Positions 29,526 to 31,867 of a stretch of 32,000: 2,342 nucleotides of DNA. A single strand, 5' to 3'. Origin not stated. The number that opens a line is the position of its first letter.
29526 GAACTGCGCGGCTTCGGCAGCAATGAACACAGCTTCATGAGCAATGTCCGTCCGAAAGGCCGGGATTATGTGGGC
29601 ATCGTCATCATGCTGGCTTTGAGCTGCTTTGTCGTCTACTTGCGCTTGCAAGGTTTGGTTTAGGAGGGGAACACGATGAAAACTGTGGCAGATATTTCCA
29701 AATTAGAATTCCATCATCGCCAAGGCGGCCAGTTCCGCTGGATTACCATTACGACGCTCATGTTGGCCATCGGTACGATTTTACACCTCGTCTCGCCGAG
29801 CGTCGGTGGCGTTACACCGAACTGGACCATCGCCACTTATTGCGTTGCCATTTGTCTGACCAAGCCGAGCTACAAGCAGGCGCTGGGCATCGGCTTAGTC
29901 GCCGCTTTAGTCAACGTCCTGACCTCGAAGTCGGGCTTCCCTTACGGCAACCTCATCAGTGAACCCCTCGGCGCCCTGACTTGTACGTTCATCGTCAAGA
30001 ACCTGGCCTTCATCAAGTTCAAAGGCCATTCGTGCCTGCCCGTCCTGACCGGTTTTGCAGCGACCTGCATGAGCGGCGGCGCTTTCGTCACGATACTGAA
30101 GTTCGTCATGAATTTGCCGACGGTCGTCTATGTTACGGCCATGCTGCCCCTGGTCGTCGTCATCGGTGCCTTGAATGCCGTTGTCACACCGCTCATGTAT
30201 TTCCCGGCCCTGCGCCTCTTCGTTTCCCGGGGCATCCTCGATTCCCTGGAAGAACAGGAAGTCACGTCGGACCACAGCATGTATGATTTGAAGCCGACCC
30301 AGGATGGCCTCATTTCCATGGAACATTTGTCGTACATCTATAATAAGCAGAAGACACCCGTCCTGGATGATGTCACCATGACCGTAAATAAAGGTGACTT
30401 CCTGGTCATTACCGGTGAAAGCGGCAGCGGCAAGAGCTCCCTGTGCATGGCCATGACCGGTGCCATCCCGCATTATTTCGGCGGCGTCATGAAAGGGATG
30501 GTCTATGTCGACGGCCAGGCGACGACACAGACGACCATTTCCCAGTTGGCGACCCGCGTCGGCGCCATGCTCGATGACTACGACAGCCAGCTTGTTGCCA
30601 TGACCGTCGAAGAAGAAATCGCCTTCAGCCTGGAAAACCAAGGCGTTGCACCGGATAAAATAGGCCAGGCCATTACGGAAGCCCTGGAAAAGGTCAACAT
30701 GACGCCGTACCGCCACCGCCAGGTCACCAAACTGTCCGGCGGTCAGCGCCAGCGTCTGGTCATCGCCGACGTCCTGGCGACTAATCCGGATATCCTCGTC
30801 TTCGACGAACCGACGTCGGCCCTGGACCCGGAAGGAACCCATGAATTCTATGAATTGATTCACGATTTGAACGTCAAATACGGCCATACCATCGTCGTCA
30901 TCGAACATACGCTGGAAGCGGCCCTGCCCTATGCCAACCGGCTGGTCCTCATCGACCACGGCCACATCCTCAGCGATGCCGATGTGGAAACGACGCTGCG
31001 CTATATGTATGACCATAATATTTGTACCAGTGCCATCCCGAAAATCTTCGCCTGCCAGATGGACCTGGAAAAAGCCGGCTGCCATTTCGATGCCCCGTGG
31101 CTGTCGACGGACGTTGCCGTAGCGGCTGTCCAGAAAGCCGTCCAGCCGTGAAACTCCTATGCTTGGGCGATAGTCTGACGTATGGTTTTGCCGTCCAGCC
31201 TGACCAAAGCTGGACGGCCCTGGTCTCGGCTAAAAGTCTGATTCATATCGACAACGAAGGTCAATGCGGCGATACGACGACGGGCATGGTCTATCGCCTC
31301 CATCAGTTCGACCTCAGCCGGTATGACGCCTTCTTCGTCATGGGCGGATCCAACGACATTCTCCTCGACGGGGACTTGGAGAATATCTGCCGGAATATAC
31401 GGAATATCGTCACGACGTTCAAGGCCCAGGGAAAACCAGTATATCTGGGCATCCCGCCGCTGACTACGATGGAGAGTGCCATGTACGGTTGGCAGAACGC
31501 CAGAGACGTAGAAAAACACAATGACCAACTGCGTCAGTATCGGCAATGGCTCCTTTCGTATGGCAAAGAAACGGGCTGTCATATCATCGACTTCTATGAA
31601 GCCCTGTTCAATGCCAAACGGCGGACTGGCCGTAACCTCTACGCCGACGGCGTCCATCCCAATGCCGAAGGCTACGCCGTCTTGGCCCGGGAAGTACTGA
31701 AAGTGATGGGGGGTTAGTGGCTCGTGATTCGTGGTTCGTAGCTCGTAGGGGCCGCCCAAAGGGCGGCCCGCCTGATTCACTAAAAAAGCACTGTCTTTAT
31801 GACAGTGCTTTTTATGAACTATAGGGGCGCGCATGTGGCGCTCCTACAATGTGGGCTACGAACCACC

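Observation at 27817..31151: A tryptophan T-box controls a dedicated ECF transporter whose S-component is fused to an ATPase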

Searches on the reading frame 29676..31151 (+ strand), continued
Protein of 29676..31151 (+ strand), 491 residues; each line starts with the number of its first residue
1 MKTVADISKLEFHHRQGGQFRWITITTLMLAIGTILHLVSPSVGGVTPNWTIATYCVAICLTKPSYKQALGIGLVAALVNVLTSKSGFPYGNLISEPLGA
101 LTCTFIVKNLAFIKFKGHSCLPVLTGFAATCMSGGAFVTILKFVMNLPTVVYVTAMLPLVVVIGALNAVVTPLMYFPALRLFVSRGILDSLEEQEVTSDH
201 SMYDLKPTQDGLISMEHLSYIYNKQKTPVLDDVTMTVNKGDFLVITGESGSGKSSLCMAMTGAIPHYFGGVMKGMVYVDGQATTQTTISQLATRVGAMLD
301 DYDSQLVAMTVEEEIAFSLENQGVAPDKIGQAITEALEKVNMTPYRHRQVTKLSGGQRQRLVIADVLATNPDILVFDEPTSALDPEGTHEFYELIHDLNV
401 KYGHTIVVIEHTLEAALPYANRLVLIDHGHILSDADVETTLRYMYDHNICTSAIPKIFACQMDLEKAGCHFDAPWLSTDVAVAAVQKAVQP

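Call 62: list_cluster_members(proteins=[P0199, P0202, P0201, P0207, P0212, P0204, P0225, P0344, P0221, P0229])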
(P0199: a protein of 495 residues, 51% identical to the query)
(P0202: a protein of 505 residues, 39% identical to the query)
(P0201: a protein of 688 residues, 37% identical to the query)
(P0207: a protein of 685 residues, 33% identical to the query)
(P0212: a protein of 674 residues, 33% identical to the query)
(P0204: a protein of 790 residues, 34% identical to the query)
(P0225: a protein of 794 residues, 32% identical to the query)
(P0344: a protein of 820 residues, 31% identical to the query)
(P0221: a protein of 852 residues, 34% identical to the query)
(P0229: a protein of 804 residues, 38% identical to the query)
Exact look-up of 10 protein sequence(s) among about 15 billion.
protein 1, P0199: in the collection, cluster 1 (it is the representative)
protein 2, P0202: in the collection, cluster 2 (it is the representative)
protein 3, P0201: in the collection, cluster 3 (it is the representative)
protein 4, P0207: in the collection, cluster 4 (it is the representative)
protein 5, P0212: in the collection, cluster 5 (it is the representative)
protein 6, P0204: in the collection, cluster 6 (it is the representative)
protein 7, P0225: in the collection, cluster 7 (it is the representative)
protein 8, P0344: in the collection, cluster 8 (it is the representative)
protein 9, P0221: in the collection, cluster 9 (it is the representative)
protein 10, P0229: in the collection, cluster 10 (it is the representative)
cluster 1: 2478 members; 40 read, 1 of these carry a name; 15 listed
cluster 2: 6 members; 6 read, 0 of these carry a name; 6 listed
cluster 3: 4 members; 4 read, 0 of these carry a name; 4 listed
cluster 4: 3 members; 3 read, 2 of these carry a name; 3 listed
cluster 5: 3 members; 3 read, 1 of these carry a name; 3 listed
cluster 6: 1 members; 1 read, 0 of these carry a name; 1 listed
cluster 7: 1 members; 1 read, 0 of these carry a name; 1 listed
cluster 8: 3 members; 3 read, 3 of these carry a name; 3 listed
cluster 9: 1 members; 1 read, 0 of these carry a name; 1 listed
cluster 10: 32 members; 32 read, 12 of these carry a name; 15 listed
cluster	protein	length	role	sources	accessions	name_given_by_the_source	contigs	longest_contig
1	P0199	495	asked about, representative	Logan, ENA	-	-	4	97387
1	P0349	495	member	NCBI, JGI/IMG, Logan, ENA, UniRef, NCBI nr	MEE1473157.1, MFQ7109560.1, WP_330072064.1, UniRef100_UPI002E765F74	tryptophan transporter [Dialister invisus] | cobalt import ATP-binding protein cbiO 2 | tryptophan transporter n=1 Tax=Dialister invisus TaxID=218538 RepID=UPI002E765F74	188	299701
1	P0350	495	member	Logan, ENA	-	-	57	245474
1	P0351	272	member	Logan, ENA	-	-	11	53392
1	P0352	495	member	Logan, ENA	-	-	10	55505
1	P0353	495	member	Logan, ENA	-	-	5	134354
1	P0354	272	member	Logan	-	-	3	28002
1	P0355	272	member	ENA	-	-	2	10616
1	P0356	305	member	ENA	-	-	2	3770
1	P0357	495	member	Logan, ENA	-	-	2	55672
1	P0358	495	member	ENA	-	-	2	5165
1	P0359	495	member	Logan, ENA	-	-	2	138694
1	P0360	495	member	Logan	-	-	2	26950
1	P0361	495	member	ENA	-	-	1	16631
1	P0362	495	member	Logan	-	-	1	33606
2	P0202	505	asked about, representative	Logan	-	-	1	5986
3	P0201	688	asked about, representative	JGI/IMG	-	-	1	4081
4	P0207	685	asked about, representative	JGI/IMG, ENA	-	ATPase components of various ABC-type transport systems, contain duplicated ATPase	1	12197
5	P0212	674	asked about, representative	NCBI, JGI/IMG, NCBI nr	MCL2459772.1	MAG: ATP-binding cassette domain-containing protein [Euryarchaeota archaeon] | ATP-binding cassette domain-containing protein [Euryarchaeota archaeon]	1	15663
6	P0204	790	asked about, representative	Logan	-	-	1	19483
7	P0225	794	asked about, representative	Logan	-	-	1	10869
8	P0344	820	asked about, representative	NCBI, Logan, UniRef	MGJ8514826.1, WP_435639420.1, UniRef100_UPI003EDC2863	ECF-type riboflavin transporter substrate-binding protein [Carnimonas bestiolae] | ECF-type riboflavin transporter substrate-binding protein n=1 Tax=Carnimonas bestiolae ...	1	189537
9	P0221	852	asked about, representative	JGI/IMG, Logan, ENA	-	-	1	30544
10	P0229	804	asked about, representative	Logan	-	-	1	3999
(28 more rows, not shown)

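Call 72: search_protein_families(library=pfam, proteins=[P0208, P0227, P0256, P0312, P0244, P0226, P0213, P0334, P0200], max_evalue=0.00001)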
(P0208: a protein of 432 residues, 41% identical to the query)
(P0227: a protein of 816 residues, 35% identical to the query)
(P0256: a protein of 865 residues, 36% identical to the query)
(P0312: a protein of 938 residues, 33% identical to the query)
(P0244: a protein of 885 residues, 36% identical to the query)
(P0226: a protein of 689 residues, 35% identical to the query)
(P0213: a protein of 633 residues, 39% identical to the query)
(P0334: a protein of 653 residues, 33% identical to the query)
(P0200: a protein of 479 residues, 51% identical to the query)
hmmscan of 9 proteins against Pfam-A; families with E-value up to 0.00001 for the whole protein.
P0208 (432 aa): 4 families
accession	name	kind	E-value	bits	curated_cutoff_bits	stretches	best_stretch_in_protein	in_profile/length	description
PF00005.33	ABC_tran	-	3.5e-23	83.2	25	1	191-342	1-137/137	ABC transporter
PF02463.25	SMC_N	-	9.3e-12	45.3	40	1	195-372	19-199/220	RecF/RecN/SMC N terminal domain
PF17099.10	TrpP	-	2.9e-09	37.4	27.2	1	16-170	4-161/169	Tryptophan transporter TrpP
PF13304.12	AAA_21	-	9.2e-08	32.9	27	0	307-361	231-288/304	AAA domain, putative AbiEii toxin, Type IV TA system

P0227 (816 aa): 9 families
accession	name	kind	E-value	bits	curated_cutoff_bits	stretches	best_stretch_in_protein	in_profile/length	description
PF00005.33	ABC_tran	-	1.5e-55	188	25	2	566-715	1-137/137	ABC transporter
PF13304.12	AAA_21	-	2.3e-15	57.9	27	0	684-744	235-298/304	AAA domain, putative AbiEii toxin, Type IV TA system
PF06177.16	QueT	-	1.5e-13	51.7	33.7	1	2-161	1-139/141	QueT transporter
PF02463.25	SMC_N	-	2.8e-09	37.2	40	0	576-747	24-202/220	RecF/RecN/SMC N terminal domain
PF13555.12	AAA_29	-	1.4e-07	31.6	27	0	567-603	13-49/61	P-loop containing region of AAA domain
PF25199.1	nSTAND_NTPase5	-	7.2e-07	29.6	34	0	575-614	40-77/145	Novel STAND NTPase 5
PF13191.12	AAA_16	-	1.2e-06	29.5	32.6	0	576-617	24-63/167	AAA ATPase domain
PF13476.12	AAA_23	-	2.2e-06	28.9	27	0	565-597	9-40/201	AAA domain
PF13401.12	AAA_22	-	3.7e-06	27.7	27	0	286-309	3-26/130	AAA domain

P0256 (865 aa): 8 families
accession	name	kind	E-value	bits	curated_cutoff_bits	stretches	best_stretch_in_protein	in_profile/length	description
PF00005.33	ABC_tran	-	1.2e-53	181.8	25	2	611-757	1-137/137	ABC transporter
PF06177.16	QueT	-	6.5e-16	59.4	33.7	1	15-173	2-140/141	QueT transporter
PF02463.25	SMC_N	-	2.6e-12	47.1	40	1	622-787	25-198/220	RecF/RecN/SMC N terminal domain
PF13304.12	AAA_21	-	1.2e-10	42.4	27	0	714-787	223-299/304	AAA domain, putative AbiEii toxin, Type IV TA system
PF07155.17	ECF-ribofla_trS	-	8.8e-09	36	26.7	1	10-172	3-170/172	ECF-type riboflavin transporter, S component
PF13191.12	AAA_16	-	1.7e-07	32.3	32.6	0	621-776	24-161/167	AAA ATPase domain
PF13401.12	AAA_22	-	1.2e-06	29.3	27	0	623-678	7-61/130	AAA domain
PF13555.12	AAA_29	-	6.6e-06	26.2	27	0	616-648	17-49/61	P-loop containing region of AAA domain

P0312 (938 aa): 7 families
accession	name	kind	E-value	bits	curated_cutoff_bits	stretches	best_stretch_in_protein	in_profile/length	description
PF00005.33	ABC_tran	-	1.4e-58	197.8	25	2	689-835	1-137/137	ABC transporter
PF13304.12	AAA_21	-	7.5e-20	72.6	27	0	801-867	232-301/304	AAA domain, putative AbiEii toxin, Type IV TA system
PF02463.25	SMC_N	-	1.5e-12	47.9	40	0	506-584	126-207/220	RecF/RecN/SMC N terminal domain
PF06177.16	QueT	-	3.6e-08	34.3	33.7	1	18-117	1-88/141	QueT transporter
PF13401.12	AAA_22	-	3.7e-08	34.2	27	0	699-866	5-126/130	AAA domain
PF13555.12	AAA_29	-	1.6e-07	31.4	27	0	693-727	16-50/61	P-loop containing region of AAA domain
PF13191.12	AAA_16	-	5.6e-07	30.6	32.6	0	698-861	23-167/167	AAA ATPase domain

P0244 (885 aa): 10 families
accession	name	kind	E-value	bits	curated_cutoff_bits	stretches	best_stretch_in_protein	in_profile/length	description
PF00005.33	ABC_tran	-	4.6e-58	196.1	25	2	22-173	1-137/137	ABC transporter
PF02361.21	CbiQ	-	1.5e-22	80.7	25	1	627-842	5-209/216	Cobalt transport protein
PF13304.12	AAA_21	-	1.6e-19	71.5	27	1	393-510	172-303/304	AAA domain, putative AbiEii toxin, Type IV TA system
PF02463.25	SMC_N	-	4.5e-13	49.6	40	1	341-518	25-210/220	RecF/RecN/SMC N terminal domain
PF13481.12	AAA_25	-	1.7e-08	34.7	27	0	24-51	25-52/195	AAA domain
PF13401.12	AAA_22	-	1e-07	32.8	27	0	341-503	6-121/130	AAA domain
PF13604.12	AAA_30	-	2.3e-06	27.9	27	0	342-505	20-124/191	AAA domain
PF20720.3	nSTAND3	-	2.7e-06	27.6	27.2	0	342-361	19-38/155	Novel STAND NTPase 3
PF01078.27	Mg_chelatase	-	3.3e-06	27.1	20.3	0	343-371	25-53/207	Magnesium chelatase, subunit ChlI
PF13191.12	AAA_16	-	4.8e-06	27.6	32.6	0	341-416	25-85/167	AAA ATPase domain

P0226 (689 aa): 6 families
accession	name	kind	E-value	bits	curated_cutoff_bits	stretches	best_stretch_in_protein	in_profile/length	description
PF00005.33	ABC_tran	-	4.6e-65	218.8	25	2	412-556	2-136/137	ABC transporter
PF13304.12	AAA_21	-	3.3e-14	54.1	27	0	164-247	206-295/304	AAA domain, putative AbiEii toxin, Type IV TA system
PF02463.25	SMC_N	-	4.8e-14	52.8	40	1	422-592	25-203/220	RecF/RecN/SMC N terminal domain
PF13555.12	AAA_29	-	2.9e-07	30.6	27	0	418-455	19-55/61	P-loop containing region of AAA domain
PF03193.22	RsgA_GTPase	-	2e-06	28.2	30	0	399-455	85-140/174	RsgA GTPase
PF13401.12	AAA_22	-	5.9e-06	27.1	27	0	78-104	4-30/130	AAA domain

P0213 (633 aa): 7 families
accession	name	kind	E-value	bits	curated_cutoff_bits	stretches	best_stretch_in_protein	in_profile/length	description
PF00005.33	ABC_tran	-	2.7e-58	196.9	25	2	367-512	1-136/137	ABC transporter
PF13304.12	AAA_21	-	2.1e-13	51.5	27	1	462-546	204-302/304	AAA domain, putative AbiEii toxin, Type IV TA system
PF02463.25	SMC_N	-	1e-11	45.1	40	0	159-206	136-187/220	RecF/RecN/SMC N terminal domain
PF13558.12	SbcC_Walker_B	-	1.8e-09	38.2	27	0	489-528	50-89/90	SbcC/RAD50-like, Walker B motif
PF13555.12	AAA_29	-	1.2e-07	31.8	27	0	369-393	14-38/61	P-loop containing region of AAA domain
PF13401.12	AAA_22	-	3.5e-07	31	27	0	377-532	5-109/130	AAA domain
PF13191.12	AAA_16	-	8.2e-07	30.1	32.6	0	373-512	20-142/167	AAA ATPase domain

P0334 (653 aa): 7 families
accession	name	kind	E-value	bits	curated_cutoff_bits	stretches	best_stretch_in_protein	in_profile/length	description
PF00005.33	ABC_tran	-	3.9e-58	196.4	25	2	396-539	1-136/137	ABC transporter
PF02463.25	SMC_N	-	1.6e-12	47.8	40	0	506-581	135-209/220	RecF/RecN/SMC N terminal domain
PF13304.12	AAA_21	-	7.4e-11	43.1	27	0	508-574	234-303/304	AAA domain, putative AbiEii toxin, Type IV TA system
PF13481.12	AAA_25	-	1.4e-06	28.6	27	0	59-102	11-54/195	AAA domain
PF13191.12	AAA_16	-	1.8e-06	29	32.6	0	76-180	19-104/167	AAA ATPase domain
PF03193.22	RsgA_GTPase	-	4.3e-06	27.1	30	0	389-438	88-138/174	RsgA GTPase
PF13401.12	AAA_22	-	5.9e-06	27.1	27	0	83-138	7-60/130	AAA domain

P0200 (479 aa): 2 families
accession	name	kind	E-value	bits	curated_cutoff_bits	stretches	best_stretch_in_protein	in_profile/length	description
PF00005.33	ABC_tran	-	1.4e-23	84.5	25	1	228-373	1-131/137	ABC transporter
PF17099.10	TrpP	-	1.8e-09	38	27.2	1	22-170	4-160/169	Tryptophan transporter TrpP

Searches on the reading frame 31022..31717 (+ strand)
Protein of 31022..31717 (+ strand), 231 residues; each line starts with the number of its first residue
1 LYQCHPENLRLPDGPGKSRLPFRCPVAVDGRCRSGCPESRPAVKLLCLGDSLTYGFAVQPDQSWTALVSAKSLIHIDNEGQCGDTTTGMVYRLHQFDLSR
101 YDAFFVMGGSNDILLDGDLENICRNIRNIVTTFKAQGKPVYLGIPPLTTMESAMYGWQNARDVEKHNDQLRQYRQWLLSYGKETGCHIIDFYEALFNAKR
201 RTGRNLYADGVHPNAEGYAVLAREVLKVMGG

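Call 5: search_protein_families(library=pfam, proteins=[window:31022-31717:+], max_evalue=0.01)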
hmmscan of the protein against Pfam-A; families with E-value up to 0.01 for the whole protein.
window:31022-31717:+ (231 aa): 4 families
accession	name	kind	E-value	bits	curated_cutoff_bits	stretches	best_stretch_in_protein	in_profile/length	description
PF13472.12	Lipase_GDSL_2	-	3.1e-28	99.9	32.9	1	47-220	1-178/178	GDSL-like Lipase/Acylhydrolase family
PF00657.28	Lipase_GDSL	-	1.3e-13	52.1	23.6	1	45-225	1-208/208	GDSL-like Lipase/Acylhydrolase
PF19040.6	SGNH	-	2.4e-06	27.9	27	1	121-226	126-247/248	SGNH domain (fused to AT3 domains)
PF17182.10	OSK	-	0.00013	21.7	27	1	77-207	46-167/202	OSK domain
